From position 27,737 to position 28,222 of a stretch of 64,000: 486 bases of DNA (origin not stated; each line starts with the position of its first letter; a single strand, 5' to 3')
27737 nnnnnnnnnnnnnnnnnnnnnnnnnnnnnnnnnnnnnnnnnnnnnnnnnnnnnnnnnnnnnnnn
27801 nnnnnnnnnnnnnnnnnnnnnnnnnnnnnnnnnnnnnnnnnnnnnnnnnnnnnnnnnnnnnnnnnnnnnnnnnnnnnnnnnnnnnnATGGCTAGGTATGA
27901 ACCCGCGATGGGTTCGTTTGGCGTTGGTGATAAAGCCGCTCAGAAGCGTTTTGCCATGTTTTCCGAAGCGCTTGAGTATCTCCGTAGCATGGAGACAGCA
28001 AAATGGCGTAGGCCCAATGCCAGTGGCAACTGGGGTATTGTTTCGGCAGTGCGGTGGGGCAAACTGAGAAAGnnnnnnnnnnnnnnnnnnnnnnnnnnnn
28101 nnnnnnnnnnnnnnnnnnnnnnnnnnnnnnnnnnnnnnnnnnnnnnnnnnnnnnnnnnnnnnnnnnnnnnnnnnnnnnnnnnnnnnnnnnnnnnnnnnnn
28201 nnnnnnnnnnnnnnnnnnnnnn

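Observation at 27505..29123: Orphan 292-aa protein with possible PD-(D/E)xK-like nuclease motif, plus a lipoprotein, downstream of an IS1-truncated resolvase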

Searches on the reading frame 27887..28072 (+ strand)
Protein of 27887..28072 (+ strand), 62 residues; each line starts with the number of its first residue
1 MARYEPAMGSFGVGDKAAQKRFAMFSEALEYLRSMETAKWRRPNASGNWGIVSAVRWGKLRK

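Call 6: search_protein_families(proteins=[window:27887-28072:+], library=ncbifam, max_evalue=0.1)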
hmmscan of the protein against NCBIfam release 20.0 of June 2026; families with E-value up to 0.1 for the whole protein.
window:27887-28072:+ (62 aa): 0 families

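Call 10: search_protein_families(proteins=[window:27887-28072:+], library=padloc, max_evalue=1)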
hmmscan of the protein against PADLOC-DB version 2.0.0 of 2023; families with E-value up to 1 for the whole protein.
window:27887-28072:+ (62 aa): 0 families

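Call 11: search_protein_families(proteins=[window:27887-28072:+], library=phrogs, max_evalue=1)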
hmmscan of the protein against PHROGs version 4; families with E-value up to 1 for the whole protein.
window:27887-28072:+ (62 aa): 1 family
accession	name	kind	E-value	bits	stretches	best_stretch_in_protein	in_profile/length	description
phrog_20042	-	unknown function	0.24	12.7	1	2-47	2-47/119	-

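Call 60: search_dna_similar(query=window:27887-28072:+, collection=plasmids, mode=protein, max_rows=30, rows=spread, max_evalue=0.001)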
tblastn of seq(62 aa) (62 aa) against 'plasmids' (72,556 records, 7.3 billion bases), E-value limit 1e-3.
Records with a match: 87; places in all: 89; records where one place covers at least 80% of the query: 77.
Best place of each record, by identity: >=99% 30; 90-95% 43; 60-80% 2; <60% 12.
By first word of the organism name: Escherichia 72; Roseomonas 7; Azospirillum 2; Shigella 1; Cedecea 1; Marinobacter 1; Alloyangia 1; Ruegeria 1; Skermanella 1.
By predicted mobility (MOB-suite, as given by PLSDB): non-mobilizable 42; mobilizable 40; conjugative 5.
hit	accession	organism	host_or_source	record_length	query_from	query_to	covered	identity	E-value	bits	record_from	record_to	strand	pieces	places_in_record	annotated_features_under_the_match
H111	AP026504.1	Escherichia coli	whole organism,animal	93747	1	62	100%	100.0%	6e-34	127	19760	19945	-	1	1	hypothetical protein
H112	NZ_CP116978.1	Escherichia coli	Sus scrofa,whole genome,feces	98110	1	62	100%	100.0%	6e-34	127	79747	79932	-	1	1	none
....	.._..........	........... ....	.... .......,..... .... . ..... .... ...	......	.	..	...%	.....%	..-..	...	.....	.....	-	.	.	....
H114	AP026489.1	Escherichia coli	whole organism,animal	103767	1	62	100%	100.0%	6e-34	127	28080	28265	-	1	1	hypothetical protein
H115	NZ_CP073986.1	Escherichia coli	Poultry,pure culture,Cloacal sample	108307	1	62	100%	100.0%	6e-34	127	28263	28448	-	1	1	none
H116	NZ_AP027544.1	Escherichia coli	Homo sapiens,whole organism,feces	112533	1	62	100%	100.0%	6e-34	127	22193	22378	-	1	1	none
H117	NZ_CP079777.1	Escherichia coli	Duck,fresh fecal,fresh fecal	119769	1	62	100%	100.0%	6e-34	127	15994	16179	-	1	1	none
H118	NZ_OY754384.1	Escherichia coli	hen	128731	1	62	100%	100.0%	6e-34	127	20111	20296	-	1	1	none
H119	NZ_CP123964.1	Escherichia coli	pure culture,Waterfowl manure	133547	1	62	100%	100.0%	6e-34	127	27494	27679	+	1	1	none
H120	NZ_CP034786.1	Escherichia coli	cell culture,feces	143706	1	62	100%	100.0%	6e-34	127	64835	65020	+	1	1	none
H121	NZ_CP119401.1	Escherichia coli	Cell culutre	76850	9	62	87%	94.4%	5e-27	107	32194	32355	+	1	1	helix-turn-helix transcriptional regulator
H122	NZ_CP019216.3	Escherichia coli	Culture,Sewage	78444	9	62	87%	94.4%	5e-27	107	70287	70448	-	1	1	helix-turn-helix transcriptional regulator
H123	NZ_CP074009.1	Escherichia coli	Pig,pure culture,Rectal Swab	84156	9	62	87%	94.4%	5e-27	107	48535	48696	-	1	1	helix-turn-helix transcriptional regulator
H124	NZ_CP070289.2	Escherichia albertii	Hainan,Poultry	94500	9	62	87%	94.4%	5e-27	107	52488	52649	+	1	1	helix-turn-helix transcriptional regulator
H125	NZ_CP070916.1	Escherichia coli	Homo sapiens,Bacterial pure ...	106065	9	62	87%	94.4%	5e-27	107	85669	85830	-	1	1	helix-turn-helix transcriptional regulator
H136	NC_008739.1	Marinobacter nauticus VT8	-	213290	9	57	79%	63.3%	2e-13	69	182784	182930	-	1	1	ASCH domain-containing protein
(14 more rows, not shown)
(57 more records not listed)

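Call 62: get_annotated_region(hit=H121, flank=5000)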
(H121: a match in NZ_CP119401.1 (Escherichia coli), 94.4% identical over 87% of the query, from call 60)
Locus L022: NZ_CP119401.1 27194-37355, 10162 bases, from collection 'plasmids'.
description: Escherichia coli strain MRE162 substr. NOR plasmid pMRE162 NOR, complete sequence
organism: Escherichia coli (NCBI taxid 562)
taxonomy: Bacteria; Pseudomonadota; Gammaproteobacteria; Enterobacterales; Enterobacteriaceae; Escherichia; Escherichia coli
host: -; source: Cell culutre; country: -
typing (MOB-suite, as given by PLSDB): non-mobilizable; replicon IncHI1B
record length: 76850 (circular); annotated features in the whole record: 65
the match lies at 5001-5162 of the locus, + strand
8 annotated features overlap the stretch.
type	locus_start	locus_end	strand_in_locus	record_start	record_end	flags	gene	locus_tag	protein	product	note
CDS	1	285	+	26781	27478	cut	-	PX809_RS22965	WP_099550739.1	IS1 family transposase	-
CDS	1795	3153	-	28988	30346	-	-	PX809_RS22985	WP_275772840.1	esterase-like activity of phytase family protein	-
CDS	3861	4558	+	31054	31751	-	-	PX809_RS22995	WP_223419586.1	IS1 family transposase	-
CDS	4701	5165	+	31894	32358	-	-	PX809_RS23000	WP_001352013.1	helix-turn-helix transcriptional regulator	-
CDS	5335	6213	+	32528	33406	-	-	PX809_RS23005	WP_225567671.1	hypothetical protein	-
CDS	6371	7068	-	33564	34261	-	-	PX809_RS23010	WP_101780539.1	IS1 family transposase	-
CDS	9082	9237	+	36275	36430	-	hokD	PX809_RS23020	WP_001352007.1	type I toxin-antitoxin system toxin HokD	-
CDS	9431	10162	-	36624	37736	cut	-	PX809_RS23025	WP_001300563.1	IS4-like element IS421 family transposase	GO:0006313 - DNA transposition [Evidence IEA]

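Call 68: profile_search(protein=L022:4701-5162:+)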
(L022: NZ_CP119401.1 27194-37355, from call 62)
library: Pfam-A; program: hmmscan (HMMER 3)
A. the first sequence (154 residues): domains with independent E <= 10: 6; with E <= 0.001: 3
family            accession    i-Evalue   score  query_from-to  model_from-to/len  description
HTH_31            PF13560.12    4.7e-14    52.9       8-63          1-57/64  Helix-turn-helix domain
HTH_3             PF01381.28    7.8e-11    42.3      13-63          1-51/55  Helix-turn-helix
HTH_19            PF12844.13    1.7e-05    25.1      10-54          1-45/64  Helix-turn-helix domain
HTH_26            PF13443.12     0.0012    19.5      13-68          2-58/63  Cro/C1-type HTH DNA-binding domain
HTH_92            PF22495.2      0.0075    16.0      14-44          1-31/45  RsaL-like HTH domain
HTH_37            PF13744.12      0.046    14.0       4-45         14-55/80  Helix-turn-helix domain
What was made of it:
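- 27901..28075 (+): Pseudogene: the last ~54 codons of a 154-aa XRE-HTH regulator; the HTH itself (residues 8-63) is missing. Pfam HTH_31/HTH_3 match residues 8-63 of the intact protein (call 68).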

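Call 69: get_annotated_region(hit=H136, flank=3000)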
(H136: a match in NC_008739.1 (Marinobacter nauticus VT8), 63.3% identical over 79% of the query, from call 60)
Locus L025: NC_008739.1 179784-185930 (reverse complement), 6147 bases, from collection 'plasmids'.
description: Marinobacter nauticus VT8 plasmid pMAQU02, complete sequence
organism: Marinobacter nauticus VT8 (NCBI taxid 351348)
taxonomy: Bacteria; Pseudomonadota; Gammaproteobacteria; Pseudomonadales; Marinobacteraceae; Marinobacter; Marinobacter nauticus; Marinobacter nauticus VT8
host: -; source: -; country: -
typing (MOB-suite, as given by PLSDB): conjugative; replicon rep_cluster_255; relaxase MOBH; mating-pair formation MPF_G
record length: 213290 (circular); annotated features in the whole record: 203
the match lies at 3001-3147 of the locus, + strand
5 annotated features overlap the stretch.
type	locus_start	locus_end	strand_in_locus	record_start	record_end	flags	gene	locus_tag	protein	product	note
CDS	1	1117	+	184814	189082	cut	-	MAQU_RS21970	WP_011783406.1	helicase-related protein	-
CDS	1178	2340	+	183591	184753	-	-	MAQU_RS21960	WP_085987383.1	IS3 family transposase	-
CDS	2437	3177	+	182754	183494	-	-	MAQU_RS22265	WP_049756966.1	ASCH domain-containing protein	-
CDS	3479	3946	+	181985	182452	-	-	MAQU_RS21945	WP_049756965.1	RES family NAD+ phosphorylase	-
CDS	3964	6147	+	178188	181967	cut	-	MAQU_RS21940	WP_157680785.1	ATP-binding protein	-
